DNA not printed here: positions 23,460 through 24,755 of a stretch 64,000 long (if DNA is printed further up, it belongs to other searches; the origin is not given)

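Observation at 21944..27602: Nucleoside phosphorylase - eIF-2B-type isomerase - class II aldolase - ALDH - acyl-CoA ligase: a DHAP-shunt-like 5'-deoxynucleoside salvage cluster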

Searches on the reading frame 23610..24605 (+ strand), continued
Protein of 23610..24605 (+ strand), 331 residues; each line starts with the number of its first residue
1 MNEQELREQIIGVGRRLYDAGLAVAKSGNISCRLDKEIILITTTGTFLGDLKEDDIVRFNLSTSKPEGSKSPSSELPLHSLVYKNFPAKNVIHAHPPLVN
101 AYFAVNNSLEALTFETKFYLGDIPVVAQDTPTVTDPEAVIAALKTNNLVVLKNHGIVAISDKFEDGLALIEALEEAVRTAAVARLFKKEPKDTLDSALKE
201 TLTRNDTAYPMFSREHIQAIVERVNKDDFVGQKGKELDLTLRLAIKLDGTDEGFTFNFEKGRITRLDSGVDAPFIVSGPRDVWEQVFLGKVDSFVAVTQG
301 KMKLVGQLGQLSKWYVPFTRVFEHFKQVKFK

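Call 39: fold_search(model_id=the predicted structure, library=pdb)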
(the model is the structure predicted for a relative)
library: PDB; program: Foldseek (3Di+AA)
matches with E <= 10: 539; with E <= 0.001: 117
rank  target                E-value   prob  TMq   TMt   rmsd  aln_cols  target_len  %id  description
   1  2opi_B                1.2e-15  1.00  0.51  0.78   6.1       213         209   25  Crystal Structure of L-fuculose-1-phosphate aldolase from Bacteroides thetaiotaomicron (released 2007-02-27)
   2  2opi_A                2.0e-15  1.00  0.51  0.81   2.2       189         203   27  Crystal Structure of L-fuculose-1-phosphate aldolase from Bacteroides thetaiotaomicron (released 2007-02-27)
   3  1e49                  4.4e-15  1.00  0.52  0.81   2.3       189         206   28  L-Fuculose 1-Phosphate Aldolase from Escherichia coli Mutant N29L/S71A (released 2000-11-06)
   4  6voq                  4.7e-15  1.00  0.51  0.80   2.2       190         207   27  Crystal structure of YgbL, a putative aldolase/epimerase/decarboxylase from Klebsiella pneumoniae (released 2020-02-19)
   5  1dzx                  6.3e-15  1.00  0.52  0.80   2.2       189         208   30  L-Fuculose-1-Phosphate Aldolase from Escherichia coli Mutant R212A (released 2000-06-02)
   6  1e4c                  8.5e-15  1.00  0.52  0.81   2.1       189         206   28  L-Fuculose 1-Phosphate Aldolase from Escherichia coli Mutant S71Q (released 2000-11-06)
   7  1dzv                  9.1e-15  1.00  0.52  0.81   2.2       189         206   30  L-Fuculose-1-Phosphate Aldolase from Escherichia coli Mutant Y113F/Y209F (released 2000-06-02)
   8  6vop                  1.2e-14  1.00  0.50  0.78   2.5       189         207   24  Crystal structure of YgbL, a putative aldolase/epimerase/decarboxylase from Escherichia coli (released 2020-02-19)
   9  7x78                  1.4e-14  1.00  0.50  0.79   2.2       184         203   29  L-fuculose 1-phosphate aldolase (released 2022-04-13)
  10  2fua                  1.5e-14  1.00  0.52  0.80   7.5       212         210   27  L-FUCULOSE 1-PHOSPHATE ALDOLASE CRYSTAL FORM T WITH COBALT (released 1996-10-14)
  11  1dzz                  1.6e-14  1.00  0.52  0.80   2.2       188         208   30  L-Fuculose-1-Phosphate Aldolase from Escherichia coli Mutant Y113F (released 2000-06-02)
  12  4c25                  2.5e-14  1.00  0.52  0.79   2.5       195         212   25  L-fuculose 1-phosphate aldolase (released 2013-12-18)
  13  1jdi_A                2.5e-14  1.00  0.48  0.70   3.3       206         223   22  CRYSTAL STRUCTURE OF L-RIBULOSE-5-PHOSPHATE 4-EPIMERASE (released 2002-01-23)
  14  1e47                  3.0e-14  1.00  0.52  0.81   2.3       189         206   29  L-Fuculose 1-Phosphate Aldolase from Escherichia coli Mutant E73Q (released 2000-11-06)
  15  4c24                  3.0e-14  1.00  0.51  0.78   2.5       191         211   25  L-fuculose 1-phosphate aldolase (released 2013-12-11)
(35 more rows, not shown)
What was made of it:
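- On DHAP shunt / 5-deoxyribose salvage: The fold matches FucA and DrdA with rmsd 2.1-2.5 A for the best-fitting chains (call 39).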

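Call 52: find_related_loci(query=A4, collection=metagenome_contigs, flank=10000)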
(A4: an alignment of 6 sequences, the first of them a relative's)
Query A4 (334 aa) in metagenome_contigs; peptide patterns used: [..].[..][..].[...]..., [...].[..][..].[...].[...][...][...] (x = any residue, [..] = any of these).
359 stretches matched a pattern; 184 encode a relative of the query (tblastn E <= 1e-3); the best 80 are kept; 80 distinct loci.
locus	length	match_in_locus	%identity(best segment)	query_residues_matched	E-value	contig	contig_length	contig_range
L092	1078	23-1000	60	3-333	5e-143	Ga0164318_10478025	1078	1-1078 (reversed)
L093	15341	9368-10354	56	1-334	2e-126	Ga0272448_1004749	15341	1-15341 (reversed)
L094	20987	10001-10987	54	1-334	9e-122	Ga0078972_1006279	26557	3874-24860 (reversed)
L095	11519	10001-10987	54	1-334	9e-121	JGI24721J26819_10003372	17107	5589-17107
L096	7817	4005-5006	50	1-334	1e-116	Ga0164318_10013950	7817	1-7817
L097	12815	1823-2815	52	1-334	2e-113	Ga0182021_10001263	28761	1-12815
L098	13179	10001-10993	52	1-334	5e-113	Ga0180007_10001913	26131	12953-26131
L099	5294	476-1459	50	1-333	7e-109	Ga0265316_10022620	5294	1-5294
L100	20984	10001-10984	50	1-333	1e-107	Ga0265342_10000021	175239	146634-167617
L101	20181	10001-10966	50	7-333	1e-105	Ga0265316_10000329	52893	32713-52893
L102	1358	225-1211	48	1-333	4e-113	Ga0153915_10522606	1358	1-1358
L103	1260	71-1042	49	6-333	1e-111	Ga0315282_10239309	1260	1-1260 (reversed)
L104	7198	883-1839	48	7-333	3e-102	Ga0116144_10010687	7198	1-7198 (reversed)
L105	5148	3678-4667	46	1-333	6e-100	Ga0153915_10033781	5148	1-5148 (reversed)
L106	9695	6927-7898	46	6-334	2e-98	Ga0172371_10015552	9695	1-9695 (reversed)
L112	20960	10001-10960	44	11-333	2e-91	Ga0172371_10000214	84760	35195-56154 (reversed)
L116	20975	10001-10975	44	1-334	3e-97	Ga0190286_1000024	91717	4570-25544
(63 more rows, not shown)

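Call 55: search_protein_families(library=pfam, proteins=[L116:4110-6434:+, L116:9516-10004:+, L116:12399-13313:+, L116:13366-14265:+, L116:14275-15681:+, L116:19266-20381:+, L116:2190-3119:-, L116:3130-4020:-, L100:7838-8641:+, L100:10990-11940:+])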
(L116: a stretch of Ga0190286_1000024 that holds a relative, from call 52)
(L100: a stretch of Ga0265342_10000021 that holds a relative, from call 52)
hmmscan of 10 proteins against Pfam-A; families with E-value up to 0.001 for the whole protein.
L116:4110-6434:+ (774 aa): 3 families
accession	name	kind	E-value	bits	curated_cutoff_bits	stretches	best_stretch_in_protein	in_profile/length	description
PF03176.21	MMPL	-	3.6e-32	112.1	20.5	2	594-764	128-303/333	MMPL family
PF12349.14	Sterol-sensing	-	5.2e-07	30.1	22.3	1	248-369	14-135/153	Sterol-sensing domain of SREBP cleavage-activation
PF02355.23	SecD_SecF_C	-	0.00032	20.6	20.5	0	605-701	28-124/189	Protein export membrane protein SecD/SecF, C-terminal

L116:9516-10004:+ (162 aa): 1 family
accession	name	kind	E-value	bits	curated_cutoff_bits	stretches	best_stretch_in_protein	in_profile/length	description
PF01008.23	IF-2B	-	2.8e-05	23.9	22.4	1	15-117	111-211/280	Initiation factor 2 subunit family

L116:12399-13313:+ (304 aa): 2 families
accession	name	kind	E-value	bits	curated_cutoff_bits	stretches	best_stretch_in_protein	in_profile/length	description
PF17131.11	LolA_like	-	1.5e-38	132.7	30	1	106-301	4-184/184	Outer membrane lipoprotein-sorting protein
PF07044.18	DUF1329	-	6.4e-11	42.6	23.1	2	103-169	139-208/368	Protein of unknown function (DUF1329)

L116:13366-14265:+ (299 aa): 2 families
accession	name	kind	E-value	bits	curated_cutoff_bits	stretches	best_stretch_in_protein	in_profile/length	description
PF17131.11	LolA_like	-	2.1e-34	119.2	30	1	98-296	4-184/184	Outer membrane lipoprotein-sorting protein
PF07044.18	DUF1329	-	3.8e-13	49.9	23.1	2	197-294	265-367/368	Protein of unknown function (DUF1329)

L116:14275-15681:+ (468 aa): 1 family
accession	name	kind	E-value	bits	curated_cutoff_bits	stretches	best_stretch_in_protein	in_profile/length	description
PF06980.17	DUF1302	-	1.9e-13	50.7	23.2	1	81-354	107-413/541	Protein of unknown function (DUF1302)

L116:19266-20381:+ (371 aa): 0 families

L116:2190-3119:- (309 aa): 3 families
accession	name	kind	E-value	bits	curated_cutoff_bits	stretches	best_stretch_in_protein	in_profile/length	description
PF00589.27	Phage_integrase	-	6.7e-51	172.9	27.1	1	123-296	2-172/172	Phage integrase family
PF02899.23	Phage_int_SAM_1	-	2.6e-23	82.5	22.3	1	18-98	1-80/83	Phage integrase, N-terminal SAM-like domain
PF13495.12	Phage_int_SAM_4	-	6.1e-09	36.6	27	1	17-97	1-78/85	Phage integrase, N-terminal SAM-like domain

L116:3130-4020:- (296 aa): 2 families
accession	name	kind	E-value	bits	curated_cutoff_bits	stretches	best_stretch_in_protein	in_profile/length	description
PF04307.19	YdjM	-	4.4e-30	104.9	29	1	1-168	1-174/176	YdjM inner membrane protein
PF00882.24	Zn_dep_PLPC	-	7.9e-07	29.6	26.8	1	5-103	1-95/167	Zinc dependent phospholipase C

L100:7838-8641:+ (267 aa): 1 family
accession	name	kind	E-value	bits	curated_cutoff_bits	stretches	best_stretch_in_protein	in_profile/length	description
PF01063.24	Aminotran_4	-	4.8e-50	170.9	28.5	1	28-239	1-220/223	Amino-transferase class IV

L100:10990-11940:+ (316 aa): 3 families
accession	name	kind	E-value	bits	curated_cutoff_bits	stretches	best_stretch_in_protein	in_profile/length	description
PF01189.24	Methyltr_RsmB-F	-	2.6e-39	135.4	27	1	104-312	2-199/199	16S rRNA methyltransferase RsmB/F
PF17125.10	Methyltr_RsmF_N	-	1.9e-11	44.7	34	1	8-96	1-85/86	N-terminal domain of 16S rRNA methyltransferase RsmF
PF22458.1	RsmF-B_ferredox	-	1.2e-06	28.9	27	1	9-77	2-70/74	Methyltr_RsmF/B-like, ferredoxin-like domain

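Call 73: search_protein_families(library=pfam, proteins=[L112:3986-4936:+, L112:4951-5781:+, L112:6461-7150:+, L112:12572-13111:+, L112:13897-14826:+, L112:14844-15839:+, L112:16729-18066:+, L112:18063-20483:+, L100:12-3833:+, L100:3846-7724:+])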
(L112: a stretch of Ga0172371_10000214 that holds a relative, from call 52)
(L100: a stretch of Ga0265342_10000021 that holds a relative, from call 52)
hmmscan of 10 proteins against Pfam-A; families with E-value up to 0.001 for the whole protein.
L112:3986-4936:+ (316 aa): 1 family
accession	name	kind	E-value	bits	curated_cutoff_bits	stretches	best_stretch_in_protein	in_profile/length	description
PF03773.19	ArsP_1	-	3.3e-83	279.7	32.3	1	22-312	2-293/294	Predicted permease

L112:4951-5781:+ (276 aa): 15 families
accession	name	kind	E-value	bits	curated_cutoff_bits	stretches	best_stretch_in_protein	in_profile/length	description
PF13847.12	Methyltransf_31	-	2.9e-42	144.2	27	1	75-212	2-136/145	Methyltransferase domain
PF08241.18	Methyltransf_11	-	1.8e-23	83.5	21.2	1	81-179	1-94/95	Methyltransferase domain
PF13649.12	Methyltransf_25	-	2e-23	83.3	27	1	80-176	1-97/97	Methyltransferase domain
PF01209.24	Ubie_methyltran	-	1.7e-20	73.8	20.1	1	73-183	44-154/233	ubiE/COQ5 methyltransferase family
PF08242.18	Methyltransf_12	-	4.9e-15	56.5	30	1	81-178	1-98/98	Methyltransferase domain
PF01135.25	PCMT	-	5e-11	43.2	20.3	1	71-180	68-171/210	Protein-L-isoaspartate(D-aspartate) O-methyltransferase (PCMT)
PF13489.12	Methyltransf_23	-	1.3e-09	38.5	27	1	71-183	17-119/164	Methyltransferase domain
PF05175.20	MTS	-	1.5e-09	38.1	23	1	75-180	28-138/170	Methyltransferase small domain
PF06325.19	PrmA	-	3.6e-09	37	22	1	74-184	159-262/296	Ribosomal protein L11 methyltransferase (PrmA)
PF05148.21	Methyltransf_8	-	1.9e-07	31.6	27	1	134-183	111-159/219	Hypothetical methyltransferase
PF01170.24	UPF0020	-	3.5e-06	27.3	22.3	1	100-152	75-128/197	RMKL-like, methyltransferase domain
PF13679.12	Methyltransf_32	-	6e-06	26.7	27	1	76-150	25-106/143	Methyltransferase domain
PF02475.24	TRM5-TYW2_MTfase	-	1.7e-05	25.3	28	1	74-151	34-110/164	TRM5/TYW2 methyltransferase domain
PF01728.25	FtsJ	-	4.2e-05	24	24.1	1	74-161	19-107/181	FtsJ-like methyltransferase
PF20922.3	Anamorsin_N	-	6.6e-05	23.1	27.1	1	125-261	30-149/163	Anamorsin, N-terminal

L112:6461-7150:+ (229 aa): 2 families
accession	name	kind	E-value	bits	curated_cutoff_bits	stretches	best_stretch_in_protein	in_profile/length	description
PF13386.12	DsbD_2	-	1.3e-15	58.2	24.9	1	10-218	1-198/199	Cytochrome C biogenesis protein transmembrane region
PF02683.22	DsbD_TM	-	3.3e-05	23.7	27.1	1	9-198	6-199/219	Cytochrome C biogenesis protein transmembrane domain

L112:12572-13111:+ (179 aa): 0 families

L112:13897-14826:+ (309 aa): 2 families
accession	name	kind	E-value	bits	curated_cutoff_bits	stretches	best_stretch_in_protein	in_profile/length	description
PF00483.29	NTP_transferase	-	3.1e-70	237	21.2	1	22-258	1-243/245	Nucleotidyl transferase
PF12804.13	NTP_transf_3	-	3.2e-07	31.1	27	1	23-144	1-111/160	MobA-like NTP transferase domain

L112:14844-15839:+ (331 aa): 9 families
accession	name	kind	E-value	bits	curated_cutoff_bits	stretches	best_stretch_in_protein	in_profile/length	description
PF16363.11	GDP_Man_Dehyd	-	3.2e-69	234.4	27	1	6-299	1-329/332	GDP-mannose 4,6 dehydratase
PF01370.27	Epimerase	-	3.8e-67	226.6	20.9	1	5-239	1-240/240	NAD dependent epimerase/dehydratase family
PF04321.23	RmlD_sub_bind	-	4.8e-21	75.5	27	1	4-230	2-200/287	RmlD substrate binding domain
PF01073.25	3Beta_HSD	-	8.2e-17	61.6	22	1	6-225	1-227/280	3-beta hydroxysteroid dehydrogenase/isomerase family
PF02719.21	Polysacc_synt_2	-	4.9e-15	55.9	20.2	1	5-272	1-266/293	Polysaccharide biosynthesis protein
PF07993.18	NAD_binding_4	-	4.6e-10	39.5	20.1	1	75-174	91-204/258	Male sterility protein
PF13460.12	NAD_binding_10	-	2.9e-09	37.5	27.2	1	9-174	1-143/184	NAD(P)H-binding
PF00106.31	adh_short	-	3.2e-06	27.2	26.6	1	5-166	3-168/195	short chain dehydrogenase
PF05368.20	NmrA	-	0.00032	20.8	27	1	1-92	1-93/298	NmrA-like family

L112:16729-18066:+ (445 aa): 1 family
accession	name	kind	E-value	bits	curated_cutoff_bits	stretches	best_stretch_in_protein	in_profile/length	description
PF00202.27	Aminotran_3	-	1e-35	123.7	30.5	1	41-346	10-333/403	Aminotransferase class-III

L112:18063-20483:+ (806 aa): 8 families
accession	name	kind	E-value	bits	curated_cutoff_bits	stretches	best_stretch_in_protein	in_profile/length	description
PF03102.20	NeuB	-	1.6e-86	290.1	22.1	1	495-735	1-241/241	NeuB family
PF01593.30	Amino_oxidase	-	3.4e-14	53.4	19.8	1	22-368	1-365/443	Flavin containing amine oxidoreductase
PF13450.12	NAD_binding_8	-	1.5e-12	48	21.9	1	17-79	1-64/68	NAD(P)-binding Rossmann-like domain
PF08666.17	SAF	-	2.1e-10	41.5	21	1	751-805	3-61/63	SAF domain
PF03275.19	GLF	-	1.3e-08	35.2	26.3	1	161-343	2-162/203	UDP-galactopyranose mutase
PF01266.30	DAO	-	1.3e-05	25.4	27.9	1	15-107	2-58/353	FAD dependent oxidoreductase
PF01494.25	FAD_binding_3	-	0.00038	20.2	22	1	13-46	2-35/349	FAD binding domain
PF00890.30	FAD_binding_2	-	0.00039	20.2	20.4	1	17-49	4-36/414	FAD binding domain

L100:12-3833:+ (1273 aa): 1 family
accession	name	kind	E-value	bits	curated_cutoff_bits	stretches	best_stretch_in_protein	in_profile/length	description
PF01263.26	Aldose_epim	-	6e-05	23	27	1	908-1121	82-266/299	Aldose 1-epimerase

L100:3846-7724:+ (1292 aa): 0 families
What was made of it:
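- Stand-alone isomerase-aldolase-ALDH trios in unrelated neighbourhoods (L112; call 73) fit a general by-product-handling role.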
